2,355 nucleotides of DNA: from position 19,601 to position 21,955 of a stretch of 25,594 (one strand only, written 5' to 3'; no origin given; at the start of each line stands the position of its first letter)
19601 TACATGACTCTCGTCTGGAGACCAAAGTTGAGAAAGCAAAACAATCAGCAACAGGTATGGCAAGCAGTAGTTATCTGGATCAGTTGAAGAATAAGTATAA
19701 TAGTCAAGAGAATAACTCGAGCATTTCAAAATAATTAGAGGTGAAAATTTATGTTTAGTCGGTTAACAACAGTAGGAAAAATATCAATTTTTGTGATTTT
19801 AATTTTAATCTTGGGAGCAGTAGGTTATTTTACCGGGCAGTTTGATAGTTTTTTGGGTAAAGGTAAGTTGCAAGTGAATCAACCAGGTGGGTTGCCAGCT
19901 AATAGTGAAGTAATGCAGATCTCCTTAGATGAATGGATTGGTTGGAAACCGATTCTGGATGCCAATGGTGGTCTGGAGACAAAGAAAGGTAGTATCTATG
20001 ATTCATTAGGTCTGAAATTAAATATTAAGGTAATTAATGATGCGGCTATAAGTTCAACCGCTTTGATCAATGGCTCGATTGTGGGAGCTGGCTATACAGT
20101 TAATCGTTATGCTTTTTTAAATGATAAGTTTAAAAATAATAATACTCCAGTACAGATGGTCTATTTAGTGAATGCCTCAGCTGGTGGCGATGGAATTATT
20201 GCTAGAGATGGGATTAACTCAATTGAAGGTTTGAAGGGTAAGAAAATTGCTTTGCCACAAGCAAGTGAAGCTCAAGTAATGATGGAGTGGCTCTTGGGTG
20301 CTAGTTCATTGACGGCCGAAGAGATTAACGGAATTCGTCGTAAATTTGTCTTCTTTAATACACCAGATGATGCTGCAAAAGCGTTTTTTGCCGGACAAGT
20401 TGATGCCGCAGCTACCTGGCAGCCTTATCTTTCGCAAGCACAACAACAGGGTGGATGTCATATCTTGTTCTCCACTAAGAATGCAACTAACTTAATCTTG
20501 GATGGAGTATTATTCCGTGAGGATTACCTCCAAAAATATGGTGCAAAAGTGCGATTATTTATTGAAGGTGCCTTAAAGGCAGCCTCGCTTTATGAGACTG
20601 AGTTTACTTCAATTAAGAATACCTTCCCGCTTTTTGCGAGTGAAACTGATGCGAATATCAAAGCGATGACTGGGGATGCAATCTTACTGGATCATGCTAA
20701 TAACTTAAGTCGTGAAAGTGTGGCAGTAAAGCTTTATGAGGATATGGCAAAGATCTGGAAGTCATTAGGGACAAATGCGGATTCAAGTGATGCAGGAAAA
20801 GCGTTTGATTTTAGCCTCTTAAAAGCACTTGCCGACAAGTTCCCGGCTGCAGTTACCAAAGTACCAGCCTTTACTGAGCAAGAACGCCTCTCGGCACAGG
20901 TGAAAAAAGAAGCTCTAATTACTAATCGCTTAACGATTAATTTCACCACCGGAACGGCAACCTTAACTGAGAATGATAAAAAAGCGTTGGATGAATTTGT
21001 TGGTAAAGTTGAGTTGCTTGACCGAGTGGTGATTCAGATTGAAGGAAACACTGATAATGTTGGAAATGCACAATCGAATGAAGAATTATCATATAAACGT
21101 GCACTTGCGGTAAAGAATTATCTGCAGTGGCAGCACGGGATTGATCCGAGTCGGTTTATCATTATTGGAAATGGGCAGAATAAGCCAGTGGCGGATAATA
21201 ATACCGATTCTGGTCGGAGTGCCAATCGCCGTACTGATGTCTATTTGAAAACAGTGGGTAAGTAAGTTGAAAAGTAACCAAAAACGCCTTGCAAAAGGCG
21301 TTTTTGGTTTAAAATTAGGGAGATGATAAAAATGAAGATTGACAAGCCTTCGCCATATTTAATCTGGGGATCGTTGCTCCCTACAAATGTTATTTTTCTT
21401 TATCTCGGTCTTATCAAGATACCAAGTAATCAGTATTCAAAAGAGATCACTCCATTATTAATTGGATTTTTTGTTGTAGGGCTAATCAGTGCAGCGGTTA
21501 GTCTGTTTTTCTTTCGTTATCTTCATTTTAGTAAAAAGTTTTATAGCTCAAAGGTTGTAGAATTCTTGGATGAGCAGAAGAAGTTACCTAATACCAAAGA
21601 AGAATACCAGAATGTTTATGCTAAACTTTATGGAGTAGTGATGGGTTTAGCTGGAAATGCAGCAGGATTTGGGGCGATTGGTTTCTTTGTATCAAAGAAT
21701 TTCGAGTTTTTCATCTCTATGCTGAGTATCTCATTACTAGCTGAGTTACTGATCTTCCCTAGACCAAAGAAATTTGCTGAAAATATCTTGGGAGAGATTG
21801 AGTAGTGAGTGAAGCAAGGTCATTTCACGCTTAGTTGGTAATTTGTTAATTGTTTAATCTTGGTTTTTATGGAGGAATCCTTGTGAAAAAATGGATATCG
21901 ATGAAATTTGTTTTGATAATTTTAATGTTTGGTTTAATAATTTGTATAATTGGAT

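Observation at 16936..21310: Five-gene operon joining a TauABC-type ABC system with PspA-like and coiled-coil proteins: candidate undescribed envelope system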

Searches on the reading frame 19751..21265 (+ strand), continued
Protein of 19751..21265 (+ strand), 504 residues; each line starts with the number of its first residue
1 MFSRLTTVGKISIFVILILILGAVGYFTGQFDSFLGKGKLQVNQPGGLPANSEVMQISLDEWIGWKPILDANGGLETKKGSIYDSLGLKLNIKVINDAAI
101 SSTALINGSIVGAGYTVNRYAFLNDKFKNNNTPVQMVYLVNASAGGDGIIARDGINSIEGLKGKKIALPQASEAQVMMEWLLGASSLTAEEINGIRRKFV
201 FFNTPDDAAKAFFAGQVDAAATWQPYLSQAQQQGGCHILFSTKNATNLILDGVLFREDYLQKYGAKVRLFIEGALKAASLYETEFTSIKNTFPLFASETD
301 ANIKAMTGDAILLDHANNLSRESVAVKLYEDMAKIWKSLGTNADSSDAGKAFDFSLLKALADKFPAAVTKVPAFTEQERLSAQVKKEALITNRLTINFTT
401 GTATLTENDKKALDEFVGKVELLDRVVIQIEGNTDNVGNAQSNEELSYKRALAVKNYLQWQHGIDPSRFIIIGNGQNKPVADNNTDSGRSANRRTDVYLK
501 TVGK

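Call 72: search_solved_structures(query=A6, max_evalue=1)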
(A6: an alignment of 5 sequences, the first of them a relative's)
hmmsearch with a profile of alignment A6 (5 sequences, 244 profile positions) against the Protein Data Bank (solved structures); distinct sequences matched with E-value up to 1: 12.
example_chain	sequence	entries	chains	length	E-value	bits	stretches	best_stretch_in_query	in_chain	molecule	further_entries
3fd2_A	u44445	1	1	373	0.00066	22.4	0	154-199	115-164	Site-specific DNA endonuclease I-MsoI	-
6kos_A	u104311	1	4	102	0.3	13.7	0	67-112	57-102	SUWA (Super WA20)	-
6dg5_A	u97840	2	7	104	0.31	13.7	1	180-235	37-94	Neoleukin-2/15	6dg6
2fld_A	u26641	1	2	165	0.4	13.3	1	154-199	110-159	DNA ENDONUCLEASE I-MSOI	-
3mip_A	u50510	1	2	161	0.41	13.2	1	154-199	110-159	Mso-8G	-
3mis_A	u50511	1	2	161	0.41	13.2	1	154-199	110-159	Mso-8G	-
1m5x_A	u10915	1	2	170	0.42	13.2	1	154-199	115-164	DNA endonuclease I-MsoI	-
3ko2_A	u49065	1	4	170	0.43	13.2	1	154-199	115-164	Site-specific DNA endonuclease I-MsoI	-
9tqb_C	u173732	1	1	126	0.5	13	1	170-221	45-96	BLOC-1-related complex subunit 7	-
3no6_A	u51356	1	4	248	0.51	12.9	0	74-115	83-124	Transcriptional activator TenA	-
5cwo_A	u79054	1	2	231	0.52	12.9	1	143-187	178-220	Designed helical repeat protein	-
9dwa_A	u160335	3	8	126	0.58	12.8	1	36-158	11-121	De novo designed FABLE protein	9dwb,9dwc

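Call 77: search_protein_families(library=padloc, proteins=[window:19751-21262:+], max_evalue=0.01)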
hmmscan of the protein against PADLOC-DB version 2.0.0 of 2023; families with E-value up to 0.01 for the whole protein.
window:19751-21262:+ (504 aa): 5 families
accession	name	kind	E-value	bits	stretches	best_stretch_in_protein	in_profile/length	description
PDLC00609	ZorB1|ZorB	-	3.7e-09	34.5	1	379-497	77-212/232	MotB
PDLC00612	ZorB1|ZorB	-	2e-07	28.9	1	428-497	187-264/293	MotB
PDLC00651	ZorB3|ZorB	-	2.4e-06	25.2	1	440-497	144-200/215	MotB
PDLC00610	ZorB1|ZorB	-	0.00035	18.2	1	428-497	150-232/254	MotB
PDLC00641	ZorB2|ZorB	-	0.0061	14.2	1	378-452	76-160/238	MotB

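Call 78: search_protein_families(library=phrogs, proteins=[window:19751-21262:+], max_evalue=0.001)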
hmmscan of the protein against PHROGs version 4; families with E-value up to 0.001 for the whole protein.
window:19751-21262:+ (504 aa): 5 families
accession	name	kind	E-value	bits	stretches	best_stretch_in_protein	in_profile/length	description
phrog_25518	-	unknown function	1.9e-163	546.1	1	4-502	5-525/526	-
phrog_7897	-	unknown function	1.2e-27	98.2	1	256-503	66-326/327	-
phrog_15381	-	unknown function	3.5e-10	41.1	1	395-498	11-114/154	-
phrog_21158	-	unknown function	5.7e-07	30.2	1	392-495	155-260/308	-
phrog_7537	-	unknown function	0.00067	20.1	0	426-477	181-231/259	-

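Call 96: search_dna_similar(query=L006:4766-5338:+, collection=phages, mode=protein, max_evalue=0.001, max_rows=30)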
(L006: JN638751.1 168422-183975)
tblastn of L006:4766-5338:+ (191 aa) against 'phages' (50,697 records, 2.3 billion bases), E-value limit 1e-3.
Records with a match: 3; places in all: 3; records where one place covers at least 80% of the query: 3.
Best place of each record, by identity: >=99% 2; <60% 1.
By first word of the organism name: Bacillus 2; Bacteriophage 1.
By host as written in the record: Bacillus megaterium str. ATCC 43725 2; - 1.
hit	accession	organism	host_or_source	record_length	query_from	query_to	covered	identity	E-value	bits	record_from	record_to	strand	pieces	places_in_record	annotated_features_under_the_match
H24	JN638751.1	Bacillus phage G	Bacillus megaterium str. ATCC 43725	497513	1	191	100%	100.0%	2e-120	380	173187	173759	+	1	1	246: gp246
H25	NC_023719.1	Bacillus phage G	Bacillus megaterium str. ATCC 43725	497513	1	191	100%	100.0%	2e-120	380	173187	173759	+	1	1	246: gp246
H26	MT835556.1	Bacteriophage sp.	human fecal samples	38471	1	186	97%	23.6%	2e-6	53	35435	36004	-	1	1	record has no annotation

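Call 97: search_dna_similar(query=window:19751-21262:+, collection=plasmids, mode=protein, max_evalue=1e-20, max_rows=15)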
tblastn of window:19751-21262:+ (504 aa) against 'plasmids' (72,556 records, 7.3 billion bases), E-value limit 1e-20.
No match.

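Call 102: find_encoding_contigs(protein=P0008, flank=10000, max_places=1)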
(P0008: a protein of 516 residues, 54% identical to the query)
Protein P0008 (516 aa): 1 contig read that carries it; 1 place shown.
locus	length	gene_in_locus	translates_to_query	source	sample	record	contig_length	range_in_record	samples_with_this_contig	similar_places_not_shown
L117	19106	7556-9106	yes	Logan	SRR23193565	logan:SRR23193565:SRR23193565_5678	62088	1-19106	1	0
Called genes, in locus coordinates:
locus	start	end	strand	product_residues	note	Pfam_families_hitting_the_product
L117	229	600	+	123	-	PF04304:DUF454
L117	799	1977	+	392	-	-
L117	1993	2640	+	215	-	-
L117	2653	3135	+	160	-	PF01292:Ni_hydr_CYTB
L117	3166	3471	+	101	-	-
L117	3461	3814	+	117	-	-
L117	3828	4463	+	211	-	-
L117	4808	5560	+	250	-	PF00528:BPD_transp_1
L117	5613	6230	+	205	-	PF02463:SMC_N (faint), PF00005:ABC_tran, PF01637:ATPase_2 (faint), PF13304:AAA_21 (faint)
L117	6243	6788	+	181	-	-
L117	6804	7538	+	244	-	-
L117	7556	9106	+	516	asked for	PF09084:NMT1, PF00691:OmpA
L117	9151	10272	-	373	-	PF00004:AAA, PF17866:AAA_lid_6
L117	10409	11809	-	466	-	PF00672:HAMP, PF00512:HisKA, PF02518:HATPase_c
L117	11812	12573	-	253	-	PF23198:PDE8A_N (weak), PF00072:Response_reg, PF00486:Trans_reg_C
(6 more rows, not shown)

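Call 103: find_encoding_contigs(protein=P0009, flank=10000, max_places=1)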
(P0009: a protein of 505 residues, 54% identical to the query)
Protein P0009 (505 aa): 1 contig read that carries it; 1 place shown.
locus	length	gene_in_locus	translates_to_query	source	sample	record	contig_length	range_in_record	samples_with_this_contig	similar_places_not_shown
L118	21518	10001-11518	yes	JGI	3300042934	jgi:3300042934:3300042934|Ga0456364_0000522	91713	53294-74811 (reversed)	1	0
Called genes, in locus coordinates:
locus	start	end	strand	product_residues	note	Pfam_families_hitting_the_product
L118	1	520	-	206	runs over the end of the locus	PF04191:PEMT, PF04140:ICMT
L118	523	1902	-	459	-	PF23545:Zn_ribbon_HMPTM, PF13353:Fer4_12 (faint), PF04055:Radical_SAM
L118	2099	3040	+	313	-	PF02129:Peptidase_S15 (weak), PF12146:Hydrolase_4, PF00561:Abhydrolase_1, PF12697:Abhydrolase_6, PF00326:Peptidase_S9, PF12146:Hydrolase_4 (weak)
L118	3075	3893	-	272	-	PF13517:FG-GAP_3 (weak), PF27120:YybI_C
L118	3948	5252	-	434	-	PF13786:DUF4179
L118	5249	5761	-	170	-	PF04542:Sigma70_r2, PF08281:Sigma70_r4_2, PF04545:Sigma70_r4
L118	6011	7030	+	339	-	-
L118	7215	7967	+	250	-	PF00528:BPD_transp_1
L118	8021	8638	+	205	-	PF02463:SMC_N (faint), PF00005:ABC_tran, PF13304:AAA_21 (faint)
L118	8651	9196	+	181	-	-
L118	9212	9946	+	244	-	-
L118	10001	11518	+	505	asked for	PF13379:NMT1_2, PF09084:NMT1, PF00691:OmpA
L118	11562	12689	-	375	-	PF01078:Mg_chelatase (faint), PF05496:RuvB_N (faint), PF00004:AAA, PF17866:AAA_lid_6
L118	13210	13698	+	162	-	-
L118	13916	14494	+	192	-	-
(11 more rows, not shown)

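Call 104: find_encoding_contigs(protein=P0021, flank=10000, max_places=1)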
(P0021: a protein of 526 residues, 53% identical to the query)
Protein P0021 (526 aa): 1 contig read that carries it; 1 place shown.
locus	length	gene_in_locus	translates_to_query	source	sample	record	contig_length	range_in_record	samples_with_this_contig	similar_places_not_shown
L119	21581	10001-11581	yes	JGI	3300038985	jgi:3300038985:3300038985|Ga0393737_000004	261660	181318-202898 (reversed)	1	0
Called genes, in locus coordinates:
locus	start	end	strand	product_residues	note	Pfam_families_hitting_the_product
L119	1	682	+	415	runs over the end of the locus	-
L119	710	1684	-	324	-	PF13487:HD_5 (weak), PF01966:HD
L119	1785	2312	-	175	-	PF18907:DUF5662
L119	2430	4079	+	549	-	PF17289:Terminase_6C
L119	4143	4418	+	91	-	-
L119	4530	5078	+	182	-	-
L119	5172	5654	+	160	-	-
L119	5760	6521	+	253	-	PF00528:BPD_transp_1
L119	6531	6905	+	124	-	-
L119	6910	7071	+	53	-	-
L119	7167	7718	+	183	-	-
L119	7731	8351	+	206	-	PF00005:ABC_tran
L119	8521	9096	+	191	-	-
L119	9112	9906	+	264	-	-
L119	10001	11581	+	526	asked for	PF13379:NMT1_2, PF09084:NMT1, PF00691:OmpA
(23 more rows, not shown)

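Call 106: search_protein_families(library=phrogs, proteins=[L013:1717-2511:+, L013:2529-3131:+, L013:3818-4693:+, L013:4760-5485:+, L013:10623-11240:+, L013:11245-12099:-, L013:12295-13059:+, L013:13059-13517:+, L011:1685-2593:+, L011:16534-17571:+], max_evalue=0.00001)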
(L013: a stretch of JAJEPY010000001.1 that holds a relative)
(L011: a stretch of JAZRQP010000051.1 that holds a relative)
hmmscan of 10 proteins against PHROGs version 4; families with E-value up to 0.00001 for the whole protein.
L013:1717-2511:+ (265 aa): 2 families
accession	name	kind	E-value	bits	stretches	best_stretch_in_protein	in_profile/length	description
phrog_11189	-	other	1.5e-60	205.8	1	23-261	7-253/256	NAD synthetase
phrog_36784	-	other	7e-18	65.4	1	31-190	296-470/594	NAD synthetase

L013:2529-3131:+ (201 aa): 4 families
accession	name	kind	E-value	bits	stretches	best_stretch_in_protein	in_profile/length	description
phrog_799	-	other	3.7e-62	212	1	8-201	196-379/458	DNA methyltransferase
phrog_5172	-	unknown function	2.2e-06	27.7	1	23-131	19-129/377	-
phrog_9133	-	unknown function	2.5e-06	26.6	1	23-123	733-843/1259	-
phrog_11358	-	unknown function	3.4e-06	25.2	1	24-113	1846-1938/3431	-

L013:3818-4693:+ (292 aa): 4 families
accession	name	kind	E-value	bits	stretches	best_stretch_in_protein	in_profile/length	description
phrog_116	-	other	2.3e-50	172.7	1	3-245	229-424/779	DNA methyltransferase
phrog_363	-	other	3.5e-33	116.1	2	97-179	136-217/327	DNA methyltransferase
phrog_5999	-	other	1.4e-07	32.5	1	7-65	28-89/109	DNA methyltransferase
phrog_36001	-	unknown function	7e-06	25.5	1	100-187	485-571/715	-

L013:4760-5485:+ (242 aa): 6 families
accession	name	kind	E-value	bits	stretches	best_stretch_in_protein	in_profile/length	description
phrog_116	-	other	1.1e-19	71.2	1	49-143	415-492/779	DNA methyltransferase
phrog_16427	-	other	3.4e-19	70.4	1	75-167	113-192/235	DNA methyltransferase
phrog_17284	-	unknown function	6.9e-19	69.1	1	70-174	150-243/245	-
phrog_26324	-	other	2.5e-11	45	1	73-141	141-204/210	DNA methyltransferase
phrog_8411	-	unknown function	1.5e-08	35.7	0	74-106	163-195/206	-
phrog_16528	-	other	4e-07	30.8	1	25-141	120-218/236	DNA methyltransferase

L013:10623-11240:+ (206 aa): 2 families
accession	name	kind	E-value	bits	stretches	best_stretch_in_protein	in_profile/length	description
phrog_28876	-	other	4e-52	178.4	1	16-202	3-195/435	metal-dependent phosphohydrolase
phrog_5889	-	unknown function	1.1e-31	111.2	1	18-197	19-193/242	-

L013:11245-12099:- (284 aa): 0 families

L013:12295-13059:+ (255 aa): 4 families
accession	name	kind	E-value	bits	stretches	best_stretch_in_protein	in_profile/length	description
phrog_69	-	DNA, RNA and nucleotide metabolism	9.4e-22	78.6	1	12-252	90-332/501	exonuclease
phrog_1218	-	DNA, RNA and nucleotide metabolism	6.3e-15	56.3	1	12-195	10-212/364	exonuclease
phrog_1706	-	DNA, RNA and nucleotide metabolism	1e-09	39.3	1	14-249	49-248/293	CRISPR/Cas system associated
phrog_298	-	DNA, RNA and nucleotide metabolism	2e-08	34.9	1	35-188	98-226/293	exonuclease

L013:13059-13517:+ (153 aa): 1 family
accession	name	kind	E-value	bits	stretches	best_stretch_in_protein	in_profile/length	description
phrog_1818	-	unknown function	3.1e-27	96.2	1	2-152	2-154/161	-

L011:1685-2593:+ (303 aa): 1 family
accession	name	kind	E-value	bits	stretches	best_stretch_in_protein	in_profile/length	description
phrog_16999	-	other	1.2e-39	137.7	1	32-299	5-287/288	Fe-S oxidoreductase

L011:16534-17571:+ (346 aa): 2 families
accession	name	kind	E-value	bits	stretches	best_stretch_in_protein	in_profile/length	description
phrog_47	-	DNA, RNA and nucleotide metabolism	3.7e-24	86.3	1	13-334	25-332/947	DNA primase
phrog_6444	-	DNA, RNA and nucleotide metabolism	2.3e-11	44.2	1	176-286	201-312/577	DNA primase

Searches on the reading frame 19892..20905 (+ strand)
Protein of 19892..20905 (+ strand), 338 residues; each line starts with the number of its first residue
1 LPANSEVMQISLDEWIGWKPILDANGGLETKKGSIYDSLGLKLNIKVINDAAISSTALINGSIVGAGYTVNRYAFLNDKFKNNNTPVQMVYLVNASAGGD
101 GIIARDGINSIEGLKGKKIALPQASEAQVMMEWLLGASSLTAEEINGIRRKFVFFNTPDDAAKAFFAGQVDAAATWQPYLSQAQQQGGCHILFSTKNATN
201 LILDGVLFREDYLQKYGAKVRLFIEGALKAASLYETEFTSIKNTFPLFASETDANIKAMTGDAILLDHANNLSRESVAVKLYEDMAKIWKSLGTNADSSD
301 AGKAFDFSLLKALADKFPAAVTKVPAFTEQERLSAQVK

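Call 101: search_solved_structures(query=A8, max_evalue=0.01, show_alignments=1)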
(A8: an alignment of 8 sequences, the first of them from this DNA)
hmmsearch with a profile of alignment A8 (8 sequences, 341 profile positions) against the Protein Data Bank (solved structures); distinct sequences matched with E-value up to 0.01: 4.
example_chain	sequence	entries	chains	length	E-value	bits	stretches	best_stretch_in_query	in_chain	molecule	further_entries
6ssy_A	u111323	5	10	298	6.5e-08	35.6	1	83-235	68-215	Taurine-binding periplasmic protein | Taurine ABC transporter substrate-binding protein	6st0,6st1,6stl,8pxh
2x26_A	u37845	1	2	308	2.2e-07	33.9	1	105-197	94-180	PERIPLASMIC ALIPHATIC SULPHONATES-BINDING PROTEIN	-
3e4r_A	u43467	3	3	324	3.4e-07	33.2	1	104-193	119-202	Nitrate transport protein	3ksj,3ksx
3uif_A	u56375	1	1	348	0.0037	20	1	106-232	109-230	Sulfonate ABC transporter, periplasmic sulfonate-binding protein SsuA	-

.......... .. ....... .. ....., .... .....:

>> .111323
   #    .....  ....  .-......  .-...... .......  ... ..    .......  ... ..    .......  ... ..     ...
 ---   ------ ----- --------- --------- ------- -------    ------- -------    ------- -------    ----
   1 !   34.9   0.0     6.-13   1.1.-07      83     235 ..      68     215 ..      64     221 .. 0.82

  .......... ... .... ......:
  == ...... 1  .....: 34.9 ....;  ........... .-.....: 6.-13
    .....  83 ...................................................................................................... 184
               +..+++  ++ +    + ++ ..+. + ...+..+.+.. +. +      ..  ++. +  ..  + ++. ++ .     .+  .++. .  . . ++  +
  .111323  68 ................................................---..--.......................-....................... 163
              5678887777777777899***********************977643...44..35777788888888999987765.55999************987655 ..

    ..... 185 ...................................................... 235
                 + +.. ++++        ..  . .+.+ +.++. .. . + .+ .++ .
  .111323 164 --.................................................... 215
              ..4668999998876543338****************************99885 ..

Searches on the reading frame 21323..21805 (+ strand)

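Call 3: search_protein_families(library=pfam, proteins=[window:21323-21805:+], max_evalue=0.1)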
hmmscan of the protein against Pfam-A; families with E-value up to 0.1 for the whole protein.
window:21323-21805:+ (160 aa): 2 families
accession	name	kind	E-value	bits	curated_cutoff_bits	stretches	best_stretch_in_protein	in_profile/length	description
PF14143.11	YrhC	-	0.018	15.5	27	1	24-66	22-60/72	YrhC-like protein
PF09835.14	DUF2062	-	0.073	13.5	27.4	0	38-67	108-137/147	Uncharacterized protein conserved in bacteria (DUF2062)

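Call 4: search_protein_families(library=ncbifam, proteins=[window:21323-21805:+], max_evalue=0.1)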
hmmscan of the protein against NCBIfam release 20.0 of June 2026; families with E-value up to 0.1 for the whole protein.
window:21323-21805:+ (160 aa): 0 families

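Call 77: search_protein_families(library=padloc, proteins=[window:21323-21802:+], max_evalue=0.01)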
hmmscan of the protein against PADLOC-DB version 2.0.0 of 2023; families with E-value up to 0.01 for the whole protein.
window:21323-21802:+ (160 aa): 0 families

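Call 78: search_protein_families(library=phrogs, proteins=[window:21323-21802:+], max_evalue=0.001)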
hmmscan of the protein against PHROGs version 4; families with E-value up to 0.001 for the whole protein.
window:21323-21802:+ (160 aa): 0 families
